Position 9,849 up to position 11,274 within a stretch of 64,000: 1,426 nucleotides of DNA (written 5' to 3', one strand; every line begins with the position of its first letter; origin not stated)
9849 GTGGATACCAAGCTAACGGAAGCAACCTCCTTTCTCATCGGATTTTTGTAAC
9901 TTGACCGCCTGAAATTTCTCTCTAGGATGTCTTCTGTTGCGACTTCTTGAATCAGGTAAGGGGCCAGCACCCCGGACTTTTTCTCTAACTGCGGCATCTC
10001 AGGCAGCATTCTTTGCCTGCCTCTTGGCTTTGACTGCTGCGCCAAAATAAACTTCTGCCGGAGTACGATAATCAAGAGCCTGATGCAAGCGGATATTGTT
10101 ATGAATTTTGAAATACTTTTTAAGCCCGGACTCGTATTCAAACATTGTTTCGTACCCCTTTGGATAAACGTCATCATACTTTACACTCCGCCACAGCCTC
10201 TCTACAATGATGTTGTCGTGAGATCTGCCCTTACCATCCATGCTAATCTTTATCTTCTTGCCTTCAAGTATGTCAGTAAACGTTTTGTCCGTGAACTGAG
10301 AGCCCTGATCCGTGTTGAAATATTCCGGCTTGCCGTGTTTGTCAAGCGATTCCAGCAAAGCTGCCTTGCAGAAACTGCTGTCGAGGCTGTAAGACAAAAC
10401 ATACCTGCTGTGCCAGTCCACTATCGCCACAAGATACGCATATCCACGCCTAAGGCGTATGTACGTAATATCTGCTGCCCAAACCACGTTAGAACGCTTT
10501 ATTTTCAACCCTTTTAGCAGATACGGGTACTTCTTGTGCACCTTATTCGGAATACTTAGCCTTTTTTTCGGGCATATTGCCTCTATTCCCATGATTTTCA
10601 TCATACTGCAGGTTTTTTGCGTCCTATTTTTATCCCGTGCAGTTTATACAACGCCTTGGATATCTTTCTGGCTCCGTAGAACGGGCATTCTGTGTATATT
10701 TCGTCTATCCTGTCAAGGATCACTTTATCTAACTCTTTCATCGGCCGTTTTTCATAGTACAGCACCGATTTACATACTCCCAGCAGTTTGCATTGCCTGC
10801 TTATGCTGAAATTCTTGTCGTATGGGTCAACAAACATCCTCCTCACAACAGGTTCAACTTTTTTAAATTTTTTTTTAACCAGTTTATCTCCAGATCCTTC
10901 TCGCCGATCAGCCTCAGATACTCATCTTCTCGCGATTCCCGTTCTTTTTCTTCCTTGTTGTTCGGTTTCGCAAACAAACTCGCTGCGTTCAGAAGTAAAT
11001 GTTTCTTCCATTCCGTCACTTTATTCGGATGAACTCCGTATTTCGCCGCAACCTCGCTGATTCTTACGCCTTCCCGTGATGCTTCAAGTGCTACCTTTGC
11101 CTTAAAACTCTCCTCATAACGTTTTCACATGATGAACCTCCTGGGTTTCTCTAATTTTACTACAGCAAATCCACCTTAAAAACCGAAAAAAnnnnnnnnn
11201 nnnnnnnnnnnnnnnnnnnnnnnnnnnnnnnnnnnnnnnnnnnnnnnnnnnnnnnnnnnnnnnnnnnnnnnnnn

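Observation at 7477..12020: A ~4.5-kb insertion bounded by perfect 19-bp inverted repeats and an 8-bp target duplication, carrying an R-M-like module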

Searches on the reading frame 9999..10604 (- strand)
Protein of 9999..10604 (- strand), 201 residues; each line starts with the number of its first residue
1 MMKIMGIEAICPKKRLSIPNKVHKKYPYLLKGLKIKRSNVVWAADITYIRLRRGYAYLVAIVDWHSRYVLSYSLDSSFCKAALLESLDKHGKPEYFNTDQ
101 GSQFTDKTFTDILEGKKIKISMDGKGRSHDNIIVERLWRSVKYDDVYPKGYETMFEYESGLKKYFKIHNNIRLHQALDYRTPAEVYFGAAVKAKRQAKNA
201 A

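Call 6: search_protein_families(library=pfam, proteins=[window:9999-10604:-], max_evalue=0.01)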
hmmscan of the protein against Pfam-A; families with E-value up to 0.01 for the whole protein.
window:9999-10604:- (201 aa): 3 families
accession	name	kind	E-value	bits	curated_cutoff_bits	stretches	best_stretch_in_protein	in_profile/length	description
PF00665.32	rve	-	3.1e-18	66.3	32.6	1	37-127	3-101/102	Integrase core domain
PF13683.12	rve_3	-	3.5e-10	39.9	26.5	1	117-182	2-67/67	Integrase core domain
PF24764.1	rva_4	-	2.5e-05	24.5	26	1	35-171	4-139/194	Integrase core domain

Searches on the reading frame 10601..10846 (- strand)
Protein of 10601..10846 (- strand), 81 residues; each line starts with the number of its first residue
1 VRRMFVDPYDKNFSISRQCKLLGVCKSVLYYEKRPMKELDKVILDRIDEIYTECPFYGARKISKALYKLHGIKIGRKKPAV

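Call 6: search_protein_families(library=pfam, proteins=[window:10601-10846:-], max_evalue=0.01)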
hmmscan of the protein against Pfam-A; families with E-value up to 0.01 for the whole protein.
window:10601-10846:- (81 aa): 1 family
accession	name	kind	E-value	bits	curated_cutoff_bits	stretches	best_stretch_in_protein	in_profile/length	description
PF13276.12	HTH_21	-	6.6e-07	29.9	28.1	1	39-78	2-42/60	HTH-like domain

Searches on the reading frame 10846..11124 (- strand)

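Call 6: search_protein_families(library=pfam, proteins=[window:10846-11124:-], max_evalue=0.01)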
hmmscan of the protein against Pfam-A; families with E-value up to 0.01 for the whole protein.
window:10846-11124:- (93 aa): 4 families
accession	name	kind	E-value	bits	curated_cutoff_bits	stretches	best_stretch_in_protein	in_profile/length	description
PF01527.26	HTH_Tnp_1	-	6.2e-08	33.2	24.1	1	1-60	5-61/75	Transposase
PF13384.12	HTH_23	-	0.00014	22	24.6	1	12-42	10-40/50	Homeodomain-like domain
PF13518.12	HTH_28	-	0.00061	20.3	25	1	7-43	1-36/52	Helix-turn-helix domain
PF15978.11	TnsD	-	0.005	16.4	32.4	1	15-83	197-261/355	Tn7-like transposition protein D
